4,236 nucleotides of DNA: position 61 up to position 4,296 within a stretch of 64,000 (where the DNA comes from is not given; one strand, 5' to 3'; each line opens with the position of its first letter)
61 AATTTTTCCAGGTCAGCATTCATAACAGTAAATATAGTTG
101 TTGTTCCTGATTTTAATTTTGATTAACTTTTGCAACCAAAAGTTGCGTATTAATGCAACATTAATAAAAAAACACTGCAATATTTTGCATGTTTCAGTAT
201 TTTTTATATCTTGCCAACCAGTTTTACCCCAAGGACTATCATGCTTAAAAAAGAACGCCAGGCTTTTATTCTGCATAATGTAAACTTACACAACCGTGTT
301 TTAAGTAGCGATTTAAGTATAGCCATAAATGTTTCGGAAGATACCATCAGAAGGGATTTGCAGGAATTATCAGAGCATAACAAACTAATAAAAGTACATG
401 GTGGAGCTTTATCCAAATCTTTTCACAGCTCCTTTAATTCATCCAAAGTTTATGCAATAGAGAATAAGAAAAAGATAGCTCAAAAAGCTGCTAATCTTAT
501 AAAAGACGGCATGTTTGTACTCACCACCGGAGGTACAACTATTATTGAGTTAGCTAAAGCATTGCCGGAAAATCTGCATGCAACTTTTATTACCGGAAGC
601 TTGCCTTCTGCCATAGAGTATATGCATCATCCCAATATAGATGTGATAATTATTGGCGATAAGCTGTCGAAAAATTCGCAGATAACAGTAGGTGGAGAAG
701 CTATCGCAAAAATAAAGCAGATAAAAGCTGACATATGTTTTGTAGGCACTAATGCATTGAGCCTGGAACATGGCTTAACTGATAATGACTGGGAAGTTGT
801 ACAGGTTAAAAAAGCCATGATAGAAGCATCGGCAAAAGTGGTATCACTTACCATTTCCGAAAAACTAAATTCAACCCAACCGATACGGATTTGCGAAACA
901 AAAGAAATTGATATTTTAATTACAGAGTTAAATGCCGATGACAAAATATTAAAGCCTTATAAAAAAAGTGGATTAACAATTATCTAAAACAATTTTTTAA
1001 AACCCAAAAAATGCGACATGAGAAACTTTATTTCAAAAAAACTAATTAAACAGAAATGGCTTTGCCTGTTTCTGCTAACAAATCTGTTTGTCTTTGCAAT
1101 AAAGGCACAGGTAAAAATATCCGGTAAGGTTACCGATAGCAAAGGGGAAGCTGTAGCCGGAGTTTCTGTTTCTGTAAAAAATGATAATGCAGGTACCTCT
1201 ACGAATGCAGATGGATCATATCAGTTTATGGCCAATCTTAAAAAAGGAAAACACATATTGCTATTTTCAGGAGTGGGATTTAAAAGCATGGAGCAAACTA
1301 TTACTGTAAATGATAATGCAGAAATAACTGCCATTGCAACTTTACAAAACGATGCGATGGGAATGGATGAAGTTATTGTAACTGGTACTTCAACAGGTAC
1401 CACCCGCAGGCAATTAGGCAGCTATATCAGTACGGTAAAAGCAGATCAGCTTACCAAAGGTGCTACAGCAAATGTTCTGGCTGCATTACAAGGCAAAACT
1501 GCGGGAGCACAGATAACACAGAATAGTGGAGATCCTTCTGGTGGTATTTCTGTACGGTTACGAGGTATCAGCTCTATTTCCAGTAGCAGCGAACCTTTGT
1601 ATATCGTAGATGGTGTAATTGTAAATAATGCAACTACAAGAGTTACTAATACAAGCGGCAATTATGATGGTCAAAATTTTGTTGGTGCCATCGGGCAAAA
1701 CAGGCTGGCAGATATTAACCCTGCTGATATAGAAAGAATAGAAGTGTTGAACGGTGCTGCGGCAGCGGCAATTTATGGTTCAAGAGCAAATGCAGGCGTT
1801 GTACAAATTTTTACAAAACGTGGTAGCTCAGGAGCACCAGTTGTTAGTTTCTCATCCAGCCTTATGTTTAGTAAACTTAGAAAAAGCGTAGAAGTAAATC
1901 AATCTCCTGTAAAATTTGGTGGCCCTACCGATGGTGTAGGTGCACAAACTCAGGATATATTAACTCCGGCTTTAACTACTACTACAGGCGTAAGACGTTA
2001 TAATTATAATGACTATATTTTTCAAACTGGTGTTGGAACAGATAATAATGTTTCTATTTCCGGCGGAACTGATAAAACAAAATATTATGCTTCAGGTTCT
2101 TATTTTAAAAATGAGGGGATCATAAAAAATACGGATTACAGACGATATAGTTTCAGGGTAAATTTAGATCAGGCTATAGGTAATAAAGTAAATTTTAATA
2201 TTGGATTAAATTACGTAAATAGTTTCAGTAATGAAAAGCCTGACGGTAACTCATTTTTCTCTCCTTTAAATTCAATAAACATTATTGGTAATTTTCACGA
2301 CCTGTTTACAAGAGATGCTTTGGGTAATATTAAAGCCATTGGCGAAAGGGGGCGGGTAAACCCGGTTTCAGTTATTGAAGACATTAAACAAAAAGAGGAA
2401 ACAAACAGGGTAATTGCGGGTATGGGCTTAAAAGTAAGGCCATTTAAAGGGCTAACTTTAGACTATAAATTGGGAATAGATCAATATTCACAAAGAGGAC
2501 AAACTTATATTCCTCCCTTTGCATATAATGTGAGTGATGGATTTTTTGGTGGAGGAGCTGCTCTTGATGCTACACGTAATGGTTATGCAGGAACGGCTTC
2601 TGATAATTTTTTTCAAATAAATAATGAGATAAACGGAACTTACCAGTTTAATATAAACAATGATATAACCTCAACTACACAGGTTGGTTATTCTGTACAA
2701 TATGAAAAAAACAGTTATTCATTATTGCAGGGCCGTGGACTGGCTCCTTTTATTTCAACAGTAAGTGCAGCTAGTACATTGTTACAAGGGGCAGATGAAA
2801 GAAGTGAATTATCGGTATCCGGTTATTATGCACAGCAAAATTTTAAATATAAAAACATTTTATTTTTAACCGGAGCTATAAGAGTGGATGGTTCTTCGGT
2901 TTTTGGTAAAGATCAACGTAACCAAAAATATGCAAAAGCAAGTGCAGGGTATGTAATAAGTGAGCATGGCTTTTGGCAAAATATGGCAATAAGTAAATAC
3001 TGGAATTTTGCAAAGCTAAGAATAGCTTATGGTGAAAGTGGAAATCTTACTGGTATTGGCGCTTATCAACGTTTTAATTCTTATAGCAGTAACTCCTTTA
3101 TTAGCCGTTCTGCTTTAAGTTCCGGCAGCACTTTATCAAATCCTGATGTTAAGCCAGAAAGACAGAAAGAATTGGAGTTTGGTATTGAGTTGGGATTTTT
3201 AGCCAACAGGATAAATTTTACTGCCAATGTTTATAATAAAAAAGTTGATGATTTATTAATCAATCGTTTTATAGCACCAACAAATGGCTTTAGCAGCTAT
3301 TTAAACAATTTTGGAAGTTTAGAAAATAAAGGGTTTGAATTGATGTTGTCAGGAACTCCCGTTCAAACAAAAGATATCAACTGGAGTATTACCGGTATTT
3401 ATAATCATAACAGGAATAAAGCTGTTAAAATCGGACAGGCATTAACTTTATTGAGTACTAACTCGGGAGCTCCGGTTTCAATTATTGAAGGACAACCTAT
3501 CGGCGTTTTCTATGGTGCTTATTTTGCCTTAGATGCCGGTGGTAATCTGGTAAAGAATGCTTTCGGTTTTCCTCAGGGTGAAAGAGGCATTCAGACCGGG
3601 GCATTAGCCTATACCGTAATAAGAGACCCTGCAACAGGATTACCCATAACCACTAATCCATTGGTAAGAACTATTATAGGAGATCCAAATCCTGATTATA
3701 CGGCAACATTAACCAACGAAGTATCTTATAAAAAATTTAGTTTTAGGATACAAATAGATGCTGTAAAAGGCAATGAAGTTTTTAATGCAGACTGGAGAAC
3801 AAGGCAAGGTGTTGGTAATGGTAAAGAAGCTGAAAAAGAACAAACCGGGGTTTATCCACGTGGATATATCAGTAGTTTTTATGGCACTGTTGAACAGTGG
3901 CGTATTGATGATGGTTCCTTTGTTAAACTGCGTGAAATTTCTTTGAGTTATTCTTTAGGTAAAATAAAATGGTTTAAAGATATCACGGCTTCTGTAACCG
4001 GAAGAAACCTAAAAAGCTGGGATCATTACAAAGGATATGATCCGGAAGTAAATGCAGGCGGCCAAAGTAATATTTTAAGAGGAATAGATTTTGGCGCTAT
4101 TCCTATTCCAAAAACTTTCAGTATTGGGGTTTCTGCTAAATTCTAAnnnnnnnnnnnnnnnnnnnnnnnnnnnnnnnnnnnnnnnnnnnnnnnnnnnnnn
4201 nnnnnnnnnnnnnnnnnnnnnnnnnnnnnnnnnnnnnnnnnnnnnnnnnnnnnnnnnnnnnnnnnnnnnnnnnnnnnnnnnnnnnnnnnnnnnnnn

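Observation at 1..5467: anmK divergent from DeoR-SusC-SusD: candidate peptidoglycan-fragment utilisation locus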

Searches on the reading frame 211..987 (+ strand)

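Call 9: search_protein_families(library=ncbifam, proteins=[window:211-987:+])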
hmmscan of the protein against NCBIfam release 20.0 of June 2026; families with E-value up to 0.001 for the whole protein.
window:211-987:+ (258 aa): 10 families
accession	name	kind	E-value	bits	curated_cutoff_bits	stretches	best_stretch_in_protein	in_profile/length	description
NF041397.1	TranRegGlpR_Halo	equivalog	3.2e-47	161.3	300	1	11-257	1-249/253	HTH-type transcriptional regulator GlpR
NF040755.1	AgaR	equivalog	1.8e-34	119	260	1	14-258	5-254/256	transcriptional repressor AgaR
NF007753.1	PRK10434.1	equivalog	3.7e-31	108.6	350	1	12-258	2-251/253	glucitol operon DNA-binding transcriptional repressor SrlR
NF010034.0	PRK13509.1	equivalog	8.9e-31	107.2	244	1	13-258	3-249/251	HTH-type transcriptional regulator UlaR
NF007316.0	PRK09802.1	equivalog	1.4e-30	106.4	351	1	10-258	12-265/269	DeoR family transcriptional regulator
NF008154.0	PRK10906.1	equivalog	2.3e-26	92.6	331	1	14-248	4-240/252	DeoR/GlpR family transcriptional regulator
NF040887.2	trans_reg_YciT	exception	4.8e-26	91.8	450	1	15-257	3-243/246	DNA-binding transcriptional regulator YciT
NF040890.1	trans_reg_YgbI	equivalog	8.1e-24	84.5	400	1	11-241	1-233/253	DNA-binding transcriptional repressor YgbI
NF007961.0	PRK10681.1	equivalog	5.2e-22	78.5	244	1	22-255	14-248/252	DNA-binding transcriptional repressor DeoR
NF007720.0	PRK10411.1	equivalog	6.4e-21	74.8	259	1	12-241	1-234/243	L-fucose operon activator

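Call 10: search_protein_families(library=pfam, proteins=[window:211-987:+])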
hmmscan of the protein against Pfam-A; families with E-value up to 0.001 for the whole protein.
window:211-987:+ (258 aa): 3 families
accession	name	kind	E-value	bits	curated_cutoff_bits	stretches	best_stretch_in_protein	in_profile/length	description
PF00455.28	DeoRC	-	1.7e-41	142.3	31.8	1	83-239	3-159/160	DeoR C terminal sensor domain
PF08220.18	HTH_DeoR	-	5.3e-13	48.9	21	1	16-69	1-54/57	DeoR-like helix-turn-helix domain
PF08279.18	HTH_11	-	0.00029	21.1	25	1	16-57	1-43/55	HTH domain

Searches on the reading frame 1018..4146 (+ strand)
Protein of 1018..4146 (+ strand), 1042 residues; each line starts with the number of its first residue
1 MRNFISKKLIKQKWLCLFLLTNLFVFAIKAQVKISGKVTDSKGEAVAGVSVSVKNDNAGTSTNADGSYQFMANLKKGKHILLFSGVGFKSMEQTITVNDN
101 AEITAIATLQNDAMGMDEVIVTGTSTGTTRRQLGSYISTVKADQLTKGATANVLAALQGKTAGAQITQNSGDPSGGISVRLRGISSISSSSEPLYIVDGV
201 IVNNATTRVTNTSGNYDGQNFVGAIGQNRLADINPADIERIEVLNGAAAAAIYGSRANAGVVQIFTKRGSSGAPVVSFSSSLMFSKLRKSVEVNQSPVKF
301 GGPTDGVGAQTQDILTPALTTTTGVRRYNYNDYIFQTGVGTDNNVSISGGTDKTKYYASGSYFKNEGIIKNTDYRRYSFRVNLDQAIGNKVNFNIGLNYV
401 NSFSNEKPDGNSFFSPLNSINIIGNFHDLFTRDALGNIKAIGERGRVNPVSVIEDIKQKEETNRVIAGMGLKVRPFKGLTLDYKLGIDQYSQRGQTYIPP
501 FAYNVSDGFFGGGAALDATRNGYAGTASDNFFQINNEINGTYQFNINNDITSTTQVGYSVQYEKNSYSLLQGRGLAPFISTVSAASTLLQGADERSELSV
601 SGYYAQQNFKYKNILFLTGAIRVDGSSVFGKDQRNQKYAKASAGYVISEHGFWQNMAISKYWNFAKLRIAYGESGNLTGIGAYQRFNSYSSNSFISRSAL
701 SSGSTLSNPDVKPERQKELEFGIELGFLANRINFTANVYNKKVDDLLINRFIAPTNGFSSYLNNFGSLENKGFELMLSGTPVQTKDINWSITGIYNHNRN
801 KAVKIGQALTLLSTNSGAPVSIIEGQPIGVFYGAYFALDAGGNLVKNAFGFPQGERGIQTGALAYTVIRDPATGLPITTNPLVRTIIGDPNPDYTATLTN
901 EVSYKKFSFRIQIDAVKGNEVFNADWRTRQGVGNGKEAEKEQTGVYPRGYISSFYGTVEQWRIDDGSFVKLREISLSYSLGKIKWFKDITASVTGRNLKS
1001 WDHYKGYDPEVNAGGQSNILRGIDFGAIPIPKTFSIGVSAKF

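Call 9: search_protein_families(library=ncbifam, proteins=[window:1018-4146:+])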
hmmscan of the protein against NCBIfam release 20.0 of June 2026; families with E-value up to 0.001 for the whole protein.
window:1018-4146:+ (1042 aa): 4 families
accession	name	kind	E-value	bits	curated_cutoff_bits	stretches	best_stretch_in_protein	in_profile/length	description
TIGR04056.1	OMP_RagA_SusC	subfamily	4.1e-184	614.6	368.25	1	33-1042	2-981/981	SusC/RagA family TonB-linked outer membrane protein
TIGR04057.1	SusC_RagA_signa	signature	4.4e-11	42.4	46.2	1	237-267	1-31/31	SusC/RagA subfamily TonB-dependent outer membrane receptor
NF053692.1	BamP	equivalog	7.7e-07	28.8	230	1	13-125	6-114/251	BamP family beta-barrel-assembly machinery protein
NF053590.1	TonB_dep_TOL0244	equivalog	0.0002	20.1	645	1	232-270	106-143/604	TOL_0244 family TonB-dependent receptor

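Call 10: search_protein_families(library=pfam, proteins=[window:1018-4146:+])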
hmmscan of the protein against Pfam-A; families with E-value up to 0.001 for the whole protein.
window:1018-4146:+ (1042 aa): 4 families
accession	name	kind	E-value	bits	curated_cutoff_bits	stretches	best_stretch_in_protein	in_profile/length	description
PF13715.12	CarbopepD_reg_2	-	1.6e-19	70.1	32.2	1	34-121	1-88/88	CarboxypepD_reg-like domain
PF07715.20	Plug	-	1.4e-16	61.3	23.9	1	132-261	4-107/107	TonB-dependent Receptor Plug Domain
PF13620.12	CarboxypepD_reg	-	1.4e-12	48.2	32.3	1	34-109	2-81/82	Carboxypeptidase regulatory-like domain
PF25020.1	TTR_TEN1-4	-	1.2e-05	25.6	27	1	34-101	9-77/86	Teneurin TTR-like domain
